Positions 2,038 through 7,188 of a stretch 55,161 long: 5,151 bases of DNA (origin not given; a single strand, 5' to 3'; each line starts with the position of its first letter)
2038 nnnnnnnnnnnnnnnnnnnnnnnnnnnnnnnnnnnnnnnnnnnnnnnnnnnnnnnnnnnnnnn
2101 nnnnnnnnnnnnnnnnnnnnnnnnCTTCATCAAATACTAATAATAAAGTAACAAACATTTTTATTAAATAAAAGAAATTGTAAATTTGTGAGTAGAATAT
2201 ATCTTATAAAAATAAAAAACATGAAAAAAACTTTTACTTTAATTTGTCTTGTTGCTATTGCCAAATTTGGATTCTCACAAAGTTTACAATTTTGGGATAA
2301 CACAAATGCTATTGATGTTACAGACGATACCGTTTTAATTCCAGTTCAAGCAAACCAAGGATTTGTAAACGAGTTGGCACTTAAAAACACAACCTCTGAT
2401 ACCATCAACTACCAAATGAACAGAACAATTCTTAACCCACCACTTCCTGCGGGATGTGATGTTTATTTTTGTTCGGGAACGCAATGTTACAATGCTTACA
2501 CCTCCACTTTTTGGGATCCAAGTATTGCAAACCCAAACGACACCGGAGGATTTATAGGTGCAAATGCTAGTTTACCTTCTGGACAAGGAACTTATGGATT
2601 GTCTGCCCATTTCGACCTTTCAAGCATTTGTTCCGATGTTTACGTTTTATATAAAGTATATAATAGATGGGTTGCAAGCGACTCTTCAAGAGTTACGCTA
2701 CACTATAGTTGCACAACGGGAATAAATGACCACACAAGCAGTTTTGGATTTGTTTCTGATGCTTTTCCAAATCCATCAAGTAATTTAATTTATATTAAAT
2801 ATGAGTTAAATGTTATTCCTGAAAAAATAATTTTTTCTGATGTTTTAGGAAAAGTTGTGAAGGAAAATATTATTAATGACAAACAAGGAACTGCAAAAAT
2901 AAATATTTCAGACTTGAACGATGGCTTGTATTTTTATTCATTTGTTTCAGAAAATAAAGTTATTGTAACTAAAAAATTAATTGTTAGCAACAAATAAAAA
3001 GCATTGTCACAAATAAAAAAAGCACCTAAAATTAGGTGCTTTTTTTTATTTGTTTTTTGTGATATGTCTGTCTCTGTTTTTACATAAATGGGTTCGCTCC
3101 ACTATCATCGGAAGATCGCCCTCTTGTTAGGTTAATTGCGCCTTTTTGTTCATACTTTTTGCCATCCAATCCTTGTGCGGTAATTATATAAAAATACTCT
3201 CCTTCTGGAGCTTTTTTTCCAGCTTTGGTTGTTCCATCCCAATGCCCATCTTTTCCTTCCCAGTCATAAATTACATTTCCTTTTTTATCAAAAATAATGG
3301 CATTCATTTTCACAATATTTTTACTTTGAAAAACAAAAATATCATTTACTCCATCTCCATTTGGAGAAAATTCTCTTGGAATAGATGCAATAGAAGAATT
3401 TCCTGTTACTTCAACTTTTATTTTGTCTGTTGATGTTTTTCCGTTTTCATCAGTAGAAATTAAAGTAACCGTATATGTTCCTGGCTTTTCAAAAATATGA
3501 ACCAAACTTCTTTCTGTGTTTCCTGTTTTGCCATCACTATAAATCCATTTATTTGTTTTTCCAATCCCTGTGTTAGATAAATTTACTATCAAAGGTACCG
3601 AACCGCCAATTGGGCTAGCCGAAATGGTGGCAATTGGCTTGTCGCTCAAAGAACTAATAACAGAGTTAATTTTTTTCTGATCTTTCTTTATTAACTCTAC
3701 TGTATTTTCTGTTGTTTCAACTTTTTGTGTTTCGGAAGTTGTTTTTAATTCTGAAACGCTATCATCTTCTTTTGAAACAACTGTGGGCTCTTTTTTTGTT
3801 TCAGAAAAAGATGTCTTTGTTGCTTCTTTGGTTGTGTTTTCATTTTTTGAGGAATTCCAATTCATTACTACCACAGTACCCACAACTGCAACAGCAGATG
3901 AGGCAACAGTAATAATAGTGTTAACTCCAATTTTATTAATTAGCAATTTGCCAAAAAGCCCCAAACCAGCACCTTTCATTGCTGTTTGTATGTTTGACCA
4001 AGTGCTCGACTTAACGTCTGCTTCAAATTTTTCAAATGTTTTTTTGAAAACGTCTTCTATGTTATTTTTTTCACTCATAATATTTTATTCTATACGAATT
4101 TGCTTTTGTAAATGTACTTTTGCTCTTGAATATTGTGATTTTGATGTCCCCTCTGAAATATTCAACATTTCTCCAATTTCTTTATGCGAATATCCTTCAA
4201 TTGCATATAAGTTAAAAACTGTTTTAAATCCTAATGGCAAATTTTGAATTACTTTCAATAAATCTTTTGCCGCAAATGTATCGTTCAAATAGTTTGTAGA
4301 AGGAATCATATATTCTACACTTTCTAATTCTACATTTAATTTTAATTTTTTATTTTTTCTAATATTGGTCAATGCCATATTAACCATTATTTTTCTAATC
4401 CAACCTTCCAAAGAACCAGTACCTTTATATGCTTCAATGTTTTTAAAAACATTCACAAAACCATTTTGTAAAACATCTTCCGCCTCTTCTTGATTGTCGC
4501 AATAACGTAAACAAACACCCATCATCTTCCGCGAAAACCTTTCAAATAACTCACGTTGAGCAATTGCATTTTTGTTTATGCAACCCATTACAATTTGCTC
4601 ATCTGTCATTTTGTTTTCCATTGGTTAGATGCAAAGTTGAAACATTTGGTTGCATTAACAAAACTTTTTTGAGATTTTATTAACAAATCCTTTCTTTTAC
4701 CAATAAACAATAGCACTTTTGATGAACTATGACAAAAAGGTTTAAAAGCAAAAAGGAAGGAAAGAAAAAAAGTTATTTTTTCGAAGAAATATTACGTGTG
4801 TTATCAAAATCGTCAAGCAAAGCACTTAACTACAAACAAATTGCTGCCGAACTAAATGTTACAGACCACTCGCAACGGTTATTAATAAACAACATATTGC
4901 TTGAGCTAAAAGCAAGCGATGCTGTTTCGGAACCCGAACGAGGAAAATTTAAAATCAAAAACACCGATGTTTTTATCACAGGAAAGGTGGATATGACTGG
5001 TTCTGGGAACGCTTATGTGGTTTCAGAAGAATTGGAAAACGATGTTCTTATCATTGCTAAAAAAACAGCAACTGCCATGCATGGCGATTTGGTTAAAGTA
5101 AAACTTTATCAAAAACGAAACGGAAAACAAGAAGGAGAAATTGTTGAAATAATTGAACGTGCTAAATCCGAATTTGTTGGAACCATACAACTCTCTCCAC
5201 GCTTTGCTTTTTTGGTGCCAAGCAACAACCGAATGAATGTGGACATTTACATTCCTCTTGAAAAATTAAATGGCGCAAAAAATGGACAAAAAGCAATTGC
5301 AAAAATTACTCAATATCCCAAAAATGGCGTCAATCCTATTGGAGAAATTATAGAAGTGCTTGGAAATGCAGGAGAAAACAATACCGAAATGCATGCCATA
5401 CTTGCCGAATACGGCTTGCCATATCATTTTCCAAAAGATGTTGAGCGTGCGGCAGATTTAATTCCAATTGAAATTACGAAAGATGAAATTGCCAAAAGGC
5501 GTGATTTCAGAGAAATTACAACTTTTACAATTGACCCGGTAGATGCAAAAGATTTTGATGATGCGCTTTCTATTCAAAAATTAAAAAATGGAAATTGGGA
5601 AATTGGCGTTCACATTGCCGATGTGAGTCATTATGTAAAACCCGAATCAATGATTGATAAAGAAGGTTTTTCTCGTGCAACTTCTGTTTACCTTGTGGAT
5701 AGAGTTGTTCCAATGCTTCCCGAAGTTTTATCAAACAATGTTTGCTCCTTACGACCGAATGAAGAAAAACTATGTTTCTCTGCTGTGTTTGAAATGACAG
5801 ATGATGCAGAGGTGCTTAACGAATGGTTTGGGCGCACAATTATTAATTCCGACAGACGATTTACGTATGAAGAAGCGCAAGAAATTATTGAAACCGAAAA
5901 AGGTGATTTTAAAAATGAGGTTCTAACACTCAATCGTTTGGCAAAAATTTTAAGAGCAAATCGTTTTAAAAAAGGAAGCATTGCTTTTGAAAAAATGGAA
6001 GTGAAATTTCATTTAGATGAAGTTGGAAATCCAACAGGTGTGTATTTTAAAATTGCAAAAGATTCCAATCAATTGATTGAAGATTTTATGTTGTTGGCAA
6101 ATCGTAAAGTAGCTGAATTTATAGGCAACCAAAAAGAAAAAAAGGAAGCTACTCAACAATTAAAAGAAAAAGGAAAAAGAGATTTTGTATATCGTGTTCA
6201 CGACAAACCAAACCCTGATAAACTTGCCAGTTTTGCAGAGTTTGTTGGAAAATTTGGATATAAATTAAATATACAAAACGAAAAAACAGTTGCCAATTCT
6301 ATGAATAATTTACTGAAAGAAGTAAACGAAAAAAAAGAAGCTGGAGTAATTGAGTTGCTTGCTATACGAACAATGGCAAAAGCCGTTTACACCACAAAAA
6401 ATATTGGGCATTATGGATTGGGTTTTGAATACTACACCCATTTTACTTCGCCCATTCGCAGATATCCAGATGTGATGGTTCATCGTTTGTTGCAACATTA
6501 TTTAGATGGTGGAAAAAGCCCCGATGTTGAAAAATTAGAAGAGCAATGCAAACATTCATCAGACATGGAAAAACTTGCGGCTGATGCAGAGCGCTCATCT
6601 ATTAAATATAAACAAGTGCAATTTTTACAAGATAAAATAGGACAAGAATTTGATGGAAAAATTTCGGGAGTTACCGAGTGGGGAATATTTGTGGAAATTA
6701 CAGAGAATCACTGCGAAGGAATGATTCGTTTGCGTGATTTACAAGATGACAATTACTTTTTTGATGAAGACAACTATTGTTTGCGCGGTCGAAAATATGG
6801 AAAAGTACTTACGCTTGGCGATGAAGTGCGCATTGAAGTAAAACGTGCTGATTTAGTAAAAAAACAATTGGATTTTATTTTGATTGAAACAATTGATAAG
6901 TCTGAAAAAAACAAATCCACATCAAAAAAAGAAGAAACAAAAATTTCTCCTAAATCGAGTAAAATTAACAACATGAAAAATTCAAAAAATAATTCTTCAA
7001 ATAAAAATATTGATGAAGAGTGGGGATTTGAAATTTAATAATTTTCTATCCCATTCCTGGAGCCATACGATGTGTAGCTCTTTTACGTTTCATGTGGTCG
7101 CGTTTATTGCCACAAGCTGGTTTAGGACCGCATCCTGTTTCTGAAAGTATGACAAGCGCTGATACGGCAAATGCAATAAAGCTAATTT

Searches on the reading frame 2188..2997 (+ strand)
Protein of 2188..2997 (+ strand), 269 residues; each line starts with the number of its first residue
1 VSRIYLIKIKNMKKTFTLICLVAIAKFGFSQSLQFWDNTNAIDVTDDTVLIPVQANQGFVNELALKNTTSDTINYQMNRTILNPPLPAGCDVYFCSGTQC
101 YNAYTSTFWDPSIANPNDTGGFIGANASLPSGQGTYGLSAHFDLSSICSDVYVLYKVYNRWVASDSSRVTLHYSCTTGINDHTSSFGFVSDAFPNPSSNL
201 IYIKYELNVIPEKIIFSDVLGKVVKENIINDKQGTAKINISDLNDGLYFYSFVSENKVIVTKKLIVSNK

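Call 91: search_protein_families(library=pfam, proteins=[window:2188-2997:+], max_evalue=0.0001)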
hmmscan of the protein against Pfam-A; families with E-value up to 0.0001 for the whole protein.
window:2188-2997:+ (269 aa): 1 family
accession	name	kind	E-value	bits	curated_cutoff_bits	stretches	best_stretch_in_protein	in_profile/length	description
PF18962.6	Por_Secre_tail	-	9.1e-12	45.5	27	1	193-266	2-75/75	Secretion system C-terminal sorting domain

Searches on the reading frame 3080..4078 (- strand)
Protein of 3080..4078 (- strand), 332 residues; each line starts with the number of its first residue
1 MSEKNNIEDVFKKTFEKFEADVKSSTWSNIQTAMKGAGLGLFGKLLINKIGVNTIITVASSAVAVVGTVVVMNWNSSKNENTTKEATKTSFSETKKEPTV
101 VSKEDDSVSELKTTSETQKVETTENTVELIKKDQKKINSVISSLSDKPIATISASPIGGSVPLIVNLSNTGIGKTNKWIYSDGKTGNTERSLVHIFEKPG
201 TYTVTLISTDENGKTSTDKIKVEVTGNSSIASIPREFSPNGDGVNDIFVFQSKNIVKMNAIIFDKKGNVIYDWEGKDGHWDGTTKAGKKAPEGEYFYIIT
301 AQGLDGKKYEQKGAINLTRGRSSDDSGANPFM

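Call 91: search_protein_families(library=pfam, proteins=[window:3080-4078:-], max_evalue=0.0001)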
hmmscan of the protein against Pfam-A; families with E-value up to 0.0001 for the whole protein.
window:3080-4078:- (332 aa): 3 families
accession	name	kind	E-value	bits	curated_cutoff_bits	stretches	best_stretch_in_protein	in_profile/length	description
PF13585.12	CHU_C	-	9.2e-18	64.6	27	1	233-316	3-85/86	CHU_C Type IX secretion signal domain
PF18911.6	PKD_4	-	6.3e-11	42.6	27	1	163-224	22-85/85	PKD domain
PF00801.26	PKD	-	8.4e-07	29.4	23.5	1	151-217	3-74/80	PKD domain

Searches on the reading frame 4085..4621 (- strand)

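Call 91: search_protein_families(library=pfam, proteins=[window:4085-4621:-], max_evalue=0.0001)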
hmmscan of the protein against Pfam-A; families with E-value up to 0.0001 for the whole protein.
window:4085-4621:- (178 aa): 3 families
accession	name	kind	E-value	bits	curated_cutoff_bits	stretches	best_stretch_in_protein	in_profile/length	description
PF04542.20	Sigma70_r2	-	1.4e-14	54.1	24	1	25-92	1-70/71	Sigma-70 region 2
PF08281.18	Sigma70_r4_2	-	4.2e-13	49.1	25.7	1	120-171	3-54/54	Sigma-70, region 4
PF04545.22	Sigma70_r4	-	6.2e-07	29.3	24.1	1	126-172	3-49/50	Sigma-70, region 4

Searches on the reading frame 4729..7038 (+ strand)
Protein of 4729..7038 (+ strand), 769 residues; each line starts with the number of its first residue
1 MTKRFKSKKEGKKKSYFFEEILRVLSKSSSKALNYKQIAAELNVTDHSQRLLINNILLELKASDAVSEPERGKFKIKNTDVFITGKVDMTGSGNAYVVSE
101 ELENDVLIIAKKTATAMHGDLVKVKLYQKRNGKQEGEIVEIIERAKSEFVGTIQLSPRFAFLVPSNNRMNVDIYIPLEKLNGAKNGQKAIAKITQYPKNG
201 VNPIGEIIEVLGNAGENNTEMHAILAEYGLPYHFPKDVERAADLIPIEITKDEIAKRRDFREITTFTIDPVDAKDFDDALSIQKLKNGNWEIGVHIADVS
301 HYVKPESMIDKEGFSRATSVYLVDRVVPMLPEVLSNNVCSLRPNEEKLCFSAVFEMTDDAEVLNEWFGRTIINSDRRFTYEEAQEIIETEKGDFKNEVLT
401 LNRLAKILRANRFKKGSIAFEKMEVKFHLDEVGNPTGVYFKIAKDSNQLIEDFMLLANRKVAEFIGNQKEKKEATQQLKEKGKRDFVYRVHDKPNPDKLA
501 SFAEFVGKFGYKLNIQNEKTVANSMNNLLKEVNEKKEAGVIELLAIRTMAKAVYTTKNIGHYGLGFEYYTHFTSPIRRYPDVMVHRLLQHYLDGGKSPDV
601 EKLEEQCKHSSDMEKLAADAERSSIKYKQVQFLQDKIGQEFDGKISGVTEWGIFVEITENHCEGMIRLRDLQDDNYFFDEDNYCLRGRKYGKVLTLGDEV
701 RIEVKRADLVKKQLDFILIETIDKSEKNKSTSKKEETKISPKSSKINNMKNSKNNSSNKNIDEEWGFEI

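Call 91: search_protein_families(library=pfam, proteins=[window:4729-7038:+], max_evalue=0.0001)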
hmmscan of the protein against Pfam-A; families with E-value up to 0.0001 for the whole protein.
window:4729-7038:+ (769 aa): 6 families
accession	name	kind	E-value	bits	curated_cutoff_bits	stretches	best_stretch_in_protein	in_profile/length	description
PF00773.25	RNB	-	1.7e-111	373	29.3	1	257-593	1-325/326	RNB domain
PF17876.7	CSD2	-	5.1e-34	116.6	26.2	1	161-235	1-74/74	Cold shock domain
PF08206.17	OB_RNB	-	3.8e-15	55.7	24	1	85-141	1-58/58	Ribonuclease B OB domain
PF17849.7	OB_Dis3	-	2.8e-10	40.6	22.8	1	160-229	2-77/77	Dis3-like cold-shock domain 2 (CSD2)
PF00575.29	S1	-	4.8e-09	36.9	22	1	635-715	2-70/74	S1 RNA binding domain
PF22896.3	OB_RNR_1st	-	2e-07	31.5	28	1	54-130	18-93/99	Ribonuclease R, OB first domain, N-terminal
